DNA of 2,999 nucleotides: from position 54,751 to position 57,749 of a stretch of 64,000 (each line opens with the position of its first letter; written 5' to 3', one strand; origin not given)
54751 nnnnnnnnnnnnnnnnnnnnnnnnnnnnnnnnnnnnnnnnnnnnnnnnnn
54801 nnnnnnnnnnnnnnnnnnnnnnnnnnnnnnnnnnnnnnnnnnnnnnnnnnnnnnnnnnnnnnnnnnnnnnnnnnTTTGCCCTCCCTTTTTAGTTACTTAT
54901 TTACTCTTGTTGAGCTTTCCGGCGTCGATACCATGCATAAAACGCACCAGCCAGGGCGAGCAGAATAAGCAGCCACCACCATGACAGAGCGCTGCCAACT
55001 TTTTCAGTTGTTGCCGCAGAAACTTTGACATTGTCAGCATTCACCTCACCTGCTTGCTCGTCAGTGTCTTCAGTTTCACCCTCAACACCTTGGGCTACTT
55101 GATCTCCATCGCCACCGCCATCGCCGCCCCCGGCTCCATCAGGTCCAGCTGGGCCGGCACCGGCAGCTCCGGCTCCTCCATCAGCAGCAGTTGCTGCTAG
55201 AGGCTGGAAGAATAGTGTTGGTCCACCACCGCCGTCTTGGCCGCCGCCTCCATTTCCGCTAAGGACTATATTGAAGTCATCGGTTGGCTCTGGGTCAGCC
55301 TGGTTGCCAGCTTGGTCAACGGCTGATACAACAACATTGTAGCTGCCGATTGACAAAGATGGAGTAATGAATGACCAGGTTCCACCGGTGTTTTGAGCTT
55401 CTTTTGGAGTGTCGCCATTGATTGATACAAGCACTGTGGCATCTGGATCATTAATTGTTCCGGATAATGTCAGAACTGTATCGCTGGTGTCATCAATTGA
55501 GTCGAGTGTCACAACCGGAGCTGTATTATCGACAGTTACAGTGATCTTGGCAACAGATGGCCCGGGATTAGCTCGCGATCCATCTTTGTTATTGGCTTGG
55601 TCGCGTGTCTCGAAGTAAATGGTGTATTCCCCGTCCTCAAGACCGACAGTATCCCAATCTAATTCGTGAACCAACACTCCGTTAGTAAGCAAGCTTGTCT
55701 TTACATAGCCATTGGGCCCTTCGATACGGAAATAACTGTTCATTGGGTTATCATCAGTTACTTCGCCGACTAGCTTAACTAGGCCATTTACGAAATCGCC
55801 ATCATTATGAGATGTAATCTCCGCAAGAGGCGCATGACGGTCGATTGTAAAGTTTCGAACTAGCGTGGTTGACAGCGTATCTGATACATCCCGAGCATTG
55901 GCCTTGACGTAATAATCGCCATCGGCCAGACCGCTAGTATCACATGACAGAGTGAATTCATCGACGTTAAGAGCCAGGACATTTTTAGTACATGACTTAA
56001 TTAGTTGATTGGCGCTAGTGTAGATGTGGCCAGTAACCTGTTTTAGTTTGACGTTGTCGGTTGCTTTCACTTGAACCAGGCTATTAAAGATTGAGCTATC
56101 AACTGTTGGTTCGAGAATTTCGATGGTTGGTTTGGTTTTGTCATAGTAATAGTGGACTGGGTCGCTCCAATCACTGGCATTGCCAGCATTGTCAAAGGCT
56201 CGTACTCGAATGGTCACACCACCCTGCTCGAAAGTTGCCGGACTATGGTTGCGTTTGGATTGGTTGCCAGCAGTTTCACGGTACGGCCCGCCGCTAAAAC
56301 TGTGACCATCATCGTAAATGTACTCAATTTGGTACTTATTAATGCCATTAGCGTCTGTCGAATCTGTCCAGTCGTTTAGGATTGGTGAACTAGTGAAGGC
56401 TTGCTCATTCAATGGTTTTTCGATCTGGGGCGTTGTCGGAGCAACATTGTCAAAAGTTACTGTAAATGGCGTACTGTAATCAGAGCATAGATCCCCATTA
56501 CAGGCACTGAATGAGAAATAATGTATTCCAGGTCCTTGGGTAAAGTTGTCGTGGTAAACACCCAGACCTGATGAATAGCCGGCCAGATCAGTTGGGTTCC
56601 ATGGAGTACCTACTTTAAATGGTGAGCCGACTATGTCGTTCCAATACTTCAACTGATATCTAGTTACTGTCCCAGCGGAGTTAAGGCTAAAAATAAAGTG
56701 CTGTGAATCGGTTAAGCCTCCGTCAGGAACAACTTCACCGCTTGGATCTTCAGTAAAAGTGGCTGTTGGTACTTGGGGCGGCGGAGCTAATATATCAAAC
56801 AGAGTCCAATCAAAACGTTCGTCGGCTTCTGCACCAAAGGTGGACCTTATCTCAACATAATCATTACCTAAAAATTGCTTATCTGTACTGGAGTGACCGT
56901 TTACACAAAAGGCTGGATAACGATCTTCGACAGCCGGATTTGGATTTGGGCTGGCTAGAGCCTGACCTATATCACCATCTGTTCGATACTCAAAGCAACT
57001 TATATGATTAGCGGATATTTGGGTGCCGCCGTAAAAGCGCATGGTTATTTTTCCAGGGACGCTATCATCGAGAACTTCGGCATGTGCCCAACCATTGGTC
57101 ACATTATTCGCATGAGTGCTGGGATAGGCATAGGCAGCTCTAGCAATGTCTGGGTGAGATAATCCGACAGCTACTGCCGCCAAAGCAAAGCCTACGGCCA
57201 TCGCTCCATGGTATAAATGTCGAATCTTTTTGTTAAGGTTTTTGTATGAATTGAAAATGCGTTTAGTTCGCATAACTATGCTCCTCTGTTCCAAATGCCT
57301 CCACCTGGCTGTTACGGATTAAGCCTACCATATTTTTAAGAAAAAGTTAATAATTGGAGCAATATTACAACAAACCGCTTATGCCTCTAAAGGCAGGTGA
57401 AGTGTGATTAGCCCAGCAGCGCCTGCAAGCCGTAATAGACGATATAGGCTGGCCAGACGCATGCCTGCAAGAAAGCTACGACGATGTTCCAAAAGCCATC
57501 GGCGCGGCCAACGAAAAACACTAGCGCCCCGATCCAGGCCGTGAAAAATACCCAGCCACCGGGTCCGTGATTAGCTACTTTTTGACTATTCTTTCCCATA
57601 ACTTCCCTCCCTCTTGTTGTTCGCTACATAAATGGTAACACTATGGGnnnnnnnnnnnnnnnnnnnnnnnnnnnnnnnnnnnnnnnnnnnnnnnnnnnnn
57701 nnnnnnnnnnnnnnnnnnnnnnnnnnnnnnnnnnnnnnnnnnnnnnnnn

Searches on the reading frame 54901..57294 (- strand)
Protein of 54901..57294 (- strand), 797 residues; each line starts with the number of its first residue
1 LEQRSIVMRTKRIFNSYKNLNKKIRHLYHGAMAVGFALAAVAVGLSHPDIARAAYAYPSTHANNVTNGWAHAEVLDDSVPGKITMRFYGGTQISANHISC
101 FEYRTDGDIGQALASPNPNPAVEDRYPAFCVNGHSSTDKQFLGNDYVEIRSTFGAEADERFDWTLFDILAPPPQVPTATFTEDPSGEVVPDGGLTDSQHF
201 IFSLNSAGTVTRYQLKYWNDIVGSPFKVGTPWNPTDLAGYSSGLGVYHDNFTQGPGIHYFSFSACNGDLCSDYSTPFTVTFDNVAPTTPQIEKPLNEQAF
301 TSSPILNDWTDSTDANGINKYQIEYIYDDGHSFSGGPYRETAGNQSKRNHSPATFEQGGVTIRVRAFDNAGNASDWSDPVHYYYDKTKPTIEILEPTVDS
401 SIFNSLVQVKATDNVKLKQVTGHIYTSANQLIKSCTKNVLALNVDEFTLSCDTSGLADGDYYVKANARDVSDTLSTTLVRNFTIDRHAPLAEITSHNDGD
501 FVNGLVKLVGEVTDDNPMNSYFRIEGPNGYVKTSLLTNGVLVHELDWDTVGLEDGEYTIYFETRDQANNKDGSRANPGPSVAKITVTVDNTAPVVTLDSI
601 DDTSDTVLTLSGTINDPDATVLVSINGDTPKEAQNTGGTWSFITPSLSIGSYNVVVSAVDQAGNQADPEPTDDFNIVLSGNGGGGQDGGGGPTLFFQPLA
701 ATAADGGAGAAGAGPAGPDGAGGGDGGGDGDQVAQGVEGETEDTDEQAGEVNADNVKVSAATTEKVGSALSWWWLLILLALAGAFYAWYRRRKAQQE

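Call 8: search_protein_families(library=pfam, proteins=[window:54901-57294:-], max_evalue=1)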
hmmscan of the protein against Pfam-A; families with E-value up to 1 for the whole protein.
window:54901-57294:- (797 aa): 10 families
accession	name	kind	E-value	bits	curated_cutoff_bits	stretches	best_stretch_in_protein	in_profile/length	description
PF19077.6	Big_13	-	3.8e-13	50.3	27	1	603-670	24-95/102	Bacterial Ig-like domain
PF13750.12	Big_3_3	-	8.5e-12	45.4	27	2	447-516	3-76/157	Bacterial Ig-like domain (group 3)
PF09136.16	Glucodextran_B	-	0.0031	17.8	27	1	602-666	13-73/83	Glucodextranase, domain B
PF13754.12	Big_3_4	-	0.013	15.9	27.3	1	635-666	19-50/106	Domain of unknown function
PF17957.7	Big_7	-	0.014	16.4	24.1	0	389-465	1-70/70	Bacterial Ig domain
PF18981.6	InlK_D3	-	0.027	15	25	1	649-668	49-68/75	Internalin K domain (D3/D4)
PF13290.12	CHB_HEX_C_1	-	0.089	13.2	22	0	395-423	31-59/67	Chitobiase/beta-hexosaminidase C-terminal domain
PF23861.1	Ribophorin_II_2nd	-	0.091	13.4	23.4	0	539-568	62-87/105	Ribophorin II second domain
PF12245.14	Big_3_2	-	0.42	11.2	23.3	0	328-376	70-113/122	Bacterial Ig-like domain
PF15418.12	DUF4625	-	0.46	11.2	27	0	647-666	103-122/131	Domain of unknown function (DUF4625)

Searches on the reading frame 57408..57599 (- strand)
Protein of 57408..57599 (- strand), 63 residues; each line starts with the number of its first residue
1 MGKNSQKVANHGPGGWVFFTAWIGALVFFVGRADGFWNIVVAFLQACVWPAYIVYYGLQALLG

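Call 8: search_protein_families(library=pfam, proteins=[window:57408-57599:-], max_evalue=1)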
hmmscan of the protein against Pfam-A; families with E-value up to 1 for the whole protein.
window:57408-57599:- (63 aa): 0 families

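Call 9: search_protein_families(library=padloc, proteins=[window:57408-57599:-], max_evalue=10)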
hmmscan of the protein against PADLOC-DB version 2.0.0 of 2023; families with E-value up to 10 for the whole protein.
window:57408-57599:- (63 aa): 0 families

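Call 28: find_homologous_proteins(query=A1, max_evalue=0.001)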
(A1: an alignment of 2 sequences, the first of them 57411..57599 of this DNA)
Query A1 (2 sequences) (63 aa, profile of the alignment): 103 proteins with E <= 0.001 among 103 candidates.
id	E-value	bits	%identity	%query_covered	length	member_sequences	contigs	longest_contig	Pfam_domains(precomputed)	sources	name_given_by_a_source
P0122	3.9e-37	143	100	100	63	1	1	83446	-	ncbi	-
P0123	4.0e-36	140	64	97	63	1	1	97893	-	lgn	-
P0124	1.6e-34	135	67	100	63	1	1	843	-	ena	-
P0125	1.6e-34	135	64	97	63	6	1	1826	-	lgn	-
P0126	2.6e-34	134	67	97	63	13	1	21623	-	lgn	-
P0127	2.8e-33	131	67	100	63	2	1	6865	-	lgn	-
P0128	9.3e-33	129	69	97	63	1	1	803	-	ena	-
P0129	9.4e-33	129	62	97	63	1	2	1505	-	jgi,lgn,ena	-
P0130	1.6e-32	129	73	94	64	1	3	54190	-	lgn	-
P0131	3.6e-32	128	71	100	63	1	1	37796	-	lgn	-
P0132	1.4e-31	126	65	98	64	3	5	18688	-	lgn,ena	-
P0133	2.4e-31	125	64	97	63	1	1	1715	-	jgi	jgi:hypothetical protein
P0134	4.3e-31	124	70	97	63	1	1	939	-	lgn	-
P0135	8.3e-31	123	79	97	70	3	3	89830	-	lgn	-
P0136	3.0e-30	121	62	97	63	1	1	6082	-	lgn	-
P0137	4.7e-30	121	69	97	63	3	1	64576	-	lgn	-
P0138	1.1e-28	116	66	98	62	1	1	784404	-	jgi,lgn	jgi:hypothetical protein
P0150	4.2e-26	108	63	94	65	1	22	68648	-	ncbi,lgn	-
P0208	1.3e-18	84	57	87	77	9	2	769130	-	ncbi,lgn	-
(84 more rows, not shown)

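Call 29: find_encoding_contigs(protein=P0135, flank=3000, max_places=3)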
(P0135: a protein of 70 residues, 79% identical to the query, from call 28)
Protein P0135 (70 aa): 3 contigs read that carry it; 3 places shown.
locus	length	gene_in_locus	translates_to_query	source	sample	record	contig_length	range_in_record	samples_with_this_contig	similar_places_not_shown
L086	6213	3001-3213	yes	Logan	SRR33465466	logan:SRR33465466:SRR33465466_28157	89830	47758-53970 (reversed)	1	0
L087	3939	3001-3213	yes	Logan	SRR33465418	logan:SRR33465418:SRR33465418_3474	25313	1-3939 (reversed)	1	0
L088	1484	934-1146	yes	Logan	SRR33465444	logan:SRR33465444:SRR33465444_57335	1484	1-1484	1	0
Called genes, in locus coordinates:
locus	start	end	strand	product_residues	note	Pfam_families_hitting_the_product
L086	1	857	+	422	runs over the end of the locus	PF00587:tRNA-synt_2b, PF03129:HGTP_anticodon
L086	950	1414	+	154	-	PF03449:GreA_GreB_N, PF01272:GreA_GreB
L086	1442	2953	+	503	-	PF01336:tRNA_anti-codon, PF00152:tRNA-synt_2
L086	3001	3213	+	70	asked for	-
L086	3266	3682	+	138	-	-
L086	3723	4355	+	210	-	PF11139:SfLAP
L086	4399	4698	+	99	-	PF04248:NTP_transf_9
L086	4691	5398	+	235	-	PF00005:ABC_tran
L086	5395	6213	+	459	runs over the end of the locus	PF12704:MacB_PCD, PF02687:FtsX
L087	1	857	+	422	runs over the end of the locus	PF00587:tRNA-synt_2b, PF03129:HGTP_anticodon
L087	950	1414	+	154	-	PF03449:GreA_GreB_N, PF01272:GreA_GreB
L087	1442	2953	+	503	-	PF01336:tRNA_anti-codon, PF00152:tRNA-synt_2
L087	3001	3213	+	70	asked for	-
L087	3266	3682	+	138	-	-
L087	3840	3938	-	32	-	?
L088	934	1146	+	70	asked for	-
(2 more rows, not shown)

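Call 30: find_encoding_contigs(protein=P0130, flank=3000, max_places=3)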
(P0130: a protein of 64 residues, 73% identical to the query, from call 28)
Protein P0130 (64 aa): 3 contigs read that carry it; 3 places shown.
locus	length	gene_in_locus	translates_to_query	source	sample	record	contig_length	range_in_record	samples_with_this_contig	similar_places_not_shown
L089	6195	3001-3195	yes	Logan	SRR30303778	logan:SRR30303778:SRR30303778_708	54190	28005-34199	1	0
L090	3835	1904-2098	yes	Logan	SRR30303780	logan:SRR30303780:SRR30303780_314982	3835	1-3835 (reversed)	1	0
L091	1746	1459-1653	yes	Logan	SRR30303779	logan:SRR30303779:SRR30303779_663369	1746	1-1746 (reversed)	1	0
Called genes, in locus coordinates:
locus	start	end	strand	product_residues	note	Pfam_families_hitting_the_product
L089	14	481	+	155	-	PF03449:GreA_GreB_N, PF01272:GreA_GreB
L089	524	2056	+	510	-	PF01921:tRNA-synt_1f, PF19269:Anticodon_2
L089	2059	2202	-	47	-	-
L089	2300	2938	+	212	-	-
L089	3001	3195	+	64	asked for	-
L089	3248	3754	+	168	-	-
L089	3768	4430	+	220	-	-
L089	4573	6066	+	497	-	PF12161:HsdM_N, PF02384:N6_Mtase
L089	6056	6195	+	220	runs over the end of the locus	-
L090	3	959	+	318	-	?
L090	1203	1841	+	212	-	-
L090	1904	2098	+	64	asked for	-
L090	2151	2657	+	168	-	-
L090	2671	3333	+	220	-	-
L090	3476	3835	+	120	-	?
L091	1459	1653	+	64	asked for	-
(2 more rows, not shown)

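Call 31: find_encoding_contigs(protein=P0131, flank=3000, max_places=3)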
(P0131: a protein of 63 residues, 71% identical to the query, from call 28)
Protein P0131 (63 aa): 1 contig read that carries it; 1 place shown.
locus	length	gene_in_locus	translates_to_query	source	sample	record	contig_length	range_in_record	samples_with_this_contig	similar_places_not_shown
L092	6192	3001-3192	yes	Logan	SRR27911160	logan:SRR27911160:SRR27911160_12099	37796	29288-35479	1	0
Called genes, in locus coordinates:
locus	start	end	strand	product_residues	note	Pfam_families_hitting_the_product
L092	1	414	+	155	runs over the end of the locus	PF03449:GreA_GreB_N, PF01272:GreA_GreB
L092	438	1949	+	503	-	PF01336:tRNA_anti-codon, PF00152:tRNA-synt_2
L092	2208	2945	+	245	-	-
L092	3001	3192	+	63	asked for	-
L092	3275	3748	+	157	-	-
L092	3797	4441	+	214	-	-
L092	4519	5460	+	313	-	PF18899:DUF5655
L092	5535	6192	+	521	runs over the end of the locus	PF12161:HsdM_N, PF02384:N6_Mtase, PF05175:MTS (weak), PF07669:Eco57I (weak)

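Call 33: find_encoding_contigs(protein=P0138, flank=3000, max_places=2)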
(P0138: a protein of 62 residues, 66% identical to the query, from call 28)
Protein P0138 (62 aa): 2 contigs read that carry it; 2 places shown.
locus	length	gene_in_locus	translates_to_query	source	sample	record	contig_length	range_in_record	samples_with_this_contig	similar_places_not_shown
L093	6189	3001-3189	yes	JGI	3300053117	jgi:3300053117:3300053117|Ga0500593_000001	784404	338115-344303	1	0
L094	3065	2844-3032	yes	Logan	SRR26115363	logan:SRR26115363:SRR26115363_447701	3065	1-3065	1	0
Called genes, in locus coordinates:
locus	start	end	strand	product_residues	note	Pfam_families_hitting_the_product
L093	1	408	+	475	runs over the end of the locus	PF00587:tRNA-synt_2b, PF03129:HGTP_anticodon, PF09180:ProRS-C_1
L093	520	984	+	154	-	PF03449:GreA_GreB_N, PF01272:GreA_GreB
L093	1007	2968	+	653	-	PF01336:tRNA_anti-codon, PF00152:tRNA-synt_2, PF09391:DUF2000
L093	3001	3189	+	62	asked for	-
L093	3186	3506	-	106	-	-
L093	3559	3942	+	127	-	-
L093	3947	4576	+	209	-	PF11139:SfLAP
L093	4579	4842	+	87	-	-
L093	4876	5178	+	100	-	PF04248:NTP_transf_9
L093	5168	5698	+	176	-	PF01625:PMSR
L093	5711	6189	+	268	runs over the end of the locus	PF18761:Heliorhodopsin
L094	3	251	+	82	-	?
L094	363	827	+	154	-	PF03449:GreA_GreB_N, PF01272:GreA_GreB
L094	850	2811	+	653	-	PF01336:tRNA_anti-codon, PF00152:tRNA-synt_2, PF09391:DUF2000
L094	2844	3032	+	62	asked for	-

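Call 34: find_encoding_contigs(protein=P0208, flank=3000, max_places=2)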
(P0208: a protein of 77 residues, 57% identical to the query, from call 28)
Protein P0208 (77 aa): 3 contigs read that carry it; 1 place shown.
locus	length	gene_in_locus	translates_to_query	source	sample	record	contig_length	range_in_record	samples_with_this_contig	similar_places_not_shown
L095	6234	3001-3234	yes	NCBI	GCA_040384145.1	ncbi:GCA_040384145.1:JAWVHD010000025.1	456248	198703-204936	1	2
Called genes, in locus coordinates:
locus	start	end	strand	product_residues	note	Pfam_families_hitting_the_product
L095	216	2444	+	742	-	PF02463:SMC_N (faint), PF03193:RsgA_GTPase (faint), PF13555:AAA_29 (faint), PF20703:nSTAND1 (faint), PF13304:AAA_21 (faint), PF17755:UvrA_DNA-bind (faint), PF00005:ABC_tran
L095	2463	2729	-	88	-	-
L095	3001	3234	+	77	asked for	-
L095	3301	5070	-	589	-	PF19077:Big_13 (faint), PF17957:Big_7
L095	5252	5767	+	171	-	-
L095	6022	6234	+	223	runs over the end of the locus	PF02588:YitT_membrane, PF10035:DUF2179 (weak)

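Call 35: find_encoding_contigs(protein=P0150, flank=3000, max_places=3)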
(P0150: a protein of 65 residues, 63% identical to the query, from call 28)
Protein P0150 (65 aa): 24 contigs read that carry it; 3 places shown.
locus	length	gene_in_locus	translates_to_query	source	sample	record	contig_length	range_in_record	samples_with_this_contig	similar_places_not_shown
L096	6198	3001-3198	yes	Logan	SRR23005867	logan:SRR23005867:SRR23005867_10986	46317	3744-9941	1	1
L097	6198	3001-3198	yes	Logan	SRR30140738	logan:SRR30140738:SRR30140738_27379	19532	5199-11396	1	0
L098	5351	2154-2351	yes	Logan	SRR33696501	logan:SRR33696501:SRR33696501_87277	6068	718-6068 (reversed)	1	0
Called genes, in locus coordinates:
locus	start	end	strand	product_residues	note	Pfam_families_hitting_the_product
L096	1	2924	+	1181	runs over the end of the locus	PF14890:Intein_splicing, PF14528:LAGLIDADG_3, PF01381:HTH_3 (weak), PF17757:UvrB_inter, PF27431:UvrB_3rd, PF00271:Helicase_C, PF12344:UvrB, PF02151:UVR, +1 more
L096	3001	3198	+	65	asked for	-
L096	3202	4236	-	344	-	-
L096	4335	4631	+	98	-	PF02686:GatC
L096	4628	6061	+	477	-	PF01425:Amidase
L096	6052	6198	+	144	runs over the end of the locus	-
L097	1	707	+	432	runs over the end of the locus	-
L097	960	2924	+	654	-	PF00270:DEAD (faint), PF04851:ResIII, PF17757:UvrB_inter, PF27431:UvrB_3rd, PF00271:Helicase_C, PF12344:UvrB, PF02151:UVR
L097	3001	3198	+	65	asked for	-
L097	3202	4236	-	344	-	-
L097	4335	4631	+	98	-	PF02686:GatC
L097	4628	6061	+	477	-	PF01425:Amidase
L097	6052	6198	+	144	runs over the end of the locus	-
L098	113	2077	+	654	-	PF00270:DEAD (faint), PF04851:ResIII, PF17757:UvrB_inter, PF27431:UvrB_3rd, PF00271:Helicase_C, PF12344:UvrB, PF02151:UVR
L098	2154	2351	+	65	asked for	-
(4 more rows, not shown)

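Call 42: find_encoding_contigs(protein=P0126, flank=3000, max_places=4)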
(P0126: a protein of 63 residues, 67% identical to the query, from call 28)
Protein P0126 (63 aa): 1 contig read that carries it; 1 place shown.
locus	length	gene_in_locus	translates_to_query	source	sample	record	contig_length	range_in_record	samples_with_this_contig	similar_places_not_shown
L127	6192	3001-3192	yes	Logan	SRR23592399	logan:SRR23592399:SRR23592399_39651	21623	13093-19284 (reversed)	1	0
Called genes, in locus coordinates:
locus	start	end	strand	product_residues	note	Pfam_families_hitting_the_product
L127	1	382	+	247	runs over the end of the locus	-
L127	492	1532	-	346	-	PF13581:HATPase_c_2 (weak), PF02518:HATPase_c, PF14213:DUF4325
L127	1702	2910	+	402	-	PF06966:DUF1295, PF02544:Steroid_dh (weak), PF04191:PEMT (weak), PF03073:TspO_MBR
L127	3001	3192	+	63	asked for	-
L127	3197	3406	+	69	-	-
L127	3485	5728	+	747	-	PF13946:DUF4214, PF26571:VldE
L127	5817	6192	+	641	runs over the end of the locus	PF25564:DUF7933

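Call 43: find_encoding_contigs(protein=P0137, flank=3000, max_places=4)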
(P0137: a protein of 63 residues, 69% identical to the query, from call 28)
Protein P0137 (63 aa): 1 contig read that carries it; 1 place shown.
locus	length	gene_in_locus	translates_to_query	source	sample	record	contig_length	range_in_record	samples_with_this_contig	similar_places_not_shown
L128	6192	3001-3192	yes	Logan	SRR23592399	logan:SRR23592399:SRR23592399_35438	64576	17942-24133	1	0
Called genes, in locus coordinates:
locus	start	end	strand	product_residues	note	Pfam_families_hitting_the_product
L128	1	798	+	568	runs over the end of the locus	PF00587:tRNA-synt_2b, PF04073:tRNA_edit, PF03129:HGTP_anticodon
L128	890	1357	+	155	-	PF03449:GreA_GreB_N, PF01272:GreA_GreB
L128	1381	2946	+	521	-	PF01336:tRNA_anti-codon, PF00152:tRNA-synt_2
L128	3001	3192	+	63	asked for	-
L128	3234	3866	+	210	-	PF11139:SfLAP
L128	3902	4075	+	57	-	-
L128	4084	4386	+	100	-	PF04248:NTP_transf_9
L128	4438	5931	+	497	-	-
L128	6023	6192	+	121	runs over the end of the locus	-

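Call 54: search_protein_families(library=pfam, proteins=[L089:2300-2935:+, L092:2208-2942:+, L089:3248-3751:+, L092:3275-3745:+, L086:3266-3679:+], max_evalue=1)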
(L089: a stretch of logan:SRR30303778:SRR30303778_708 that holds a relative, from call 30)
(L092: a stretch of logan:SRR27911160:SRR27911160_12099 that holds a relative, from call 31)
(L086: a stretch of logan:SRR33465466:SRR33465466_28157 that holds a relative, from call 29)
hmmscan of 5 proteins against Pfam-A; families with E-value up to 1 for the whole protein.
L089:2300-2935:+ (212 aa): 0 families

L092:2208-2942:+ (245 aa): 2 families
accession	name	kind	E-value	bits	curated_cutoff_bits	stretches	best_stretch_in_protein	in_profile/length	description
PF16725.10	Nucleolin_bd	-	0.076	13.3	27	1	165-190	23-48/70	Nucleolin binding domain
PF24319.2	DUF7491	-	0.12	13.1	30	1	133-198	18-79/90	Coiled-coil region of unknown function (DUF7491)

L089:3248-3751:+ (168 aa): 0 families

L092:3275-3745:+ (157 aa): 3 families
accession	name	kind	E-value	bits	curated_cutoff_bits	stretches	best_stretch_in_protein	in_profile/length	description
PF11239.13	DUF3040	-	0.0035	18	24.7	1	11-41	37-66/84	Protein of unknown function (DUF3040)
PF14962.11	AIF-MLS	-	0.023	15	29.9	1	27-110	51-131/192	Mitochondria Localisation Sequence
PF23600.1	DUF7139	-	0.24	11.4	30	0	133-155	21-43/150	Domain of unknown function (DUF7139)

L086:3266-3679:+ (138 aa): 0 families

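Call 55: search_protein_families(library=ncbifam, proteins=[window:57408-57599:-, L089:2300-2935:+, L092:2208-2942:+], max_evalue=1)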
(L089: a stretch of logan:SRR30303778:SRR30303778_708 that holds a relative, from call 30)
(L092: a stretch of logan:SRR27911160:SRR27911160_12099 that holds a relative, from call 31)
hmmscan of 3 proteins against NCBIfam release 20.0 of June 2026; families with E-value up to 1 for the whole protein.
window:57408-57599:- (63 aa): 0 families

L089:2300-2935:+ (212 aa): 0 families

L092:2208-2942:+ (245 aa): 0 families

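Call 81: find_related_loci(query=A1, collection=viral_contigs, flank=2500)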
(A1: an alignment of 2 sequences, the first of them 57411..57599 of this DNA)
Query A1 (63 aa) in viral_contigs; peptide patterns used: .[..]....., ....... (x = any residue, [..] = any of these).
31 stretches matched a pattern, but none encodes a relative of the query by tblastn (E <= 1e-3).

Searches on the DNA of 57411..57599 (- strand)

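Call 78: search_rna_families(sources=[L110, L091, L081], threshold=evalue, max_evalue=10)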
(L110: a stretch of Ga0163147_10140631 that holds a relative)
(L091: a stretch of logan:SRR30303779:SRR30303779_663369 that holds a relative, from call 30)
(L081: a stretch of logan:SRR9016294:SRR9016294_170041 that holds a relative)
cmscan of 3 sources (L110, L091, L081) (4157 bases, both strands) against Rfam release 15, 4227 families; matches with E-value up to 10: 3.
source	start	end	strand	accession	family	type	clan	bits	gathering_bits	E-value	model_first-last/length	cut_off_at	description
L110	299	394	+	RF00082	SraG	Gene; sRNA;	-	22.2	50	1.2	1-177/177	no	SraG RNA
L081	318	341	+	RF02519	ToxI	Gene; antitoxin;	-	18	50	9.7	9-34/34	no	ToxI antitoxin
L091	1125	1219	-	RF02510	PYLIS_3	Cis-reg;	-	16.4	38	4.1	1-100/100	no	Pyrrolysine insertion sequence mttB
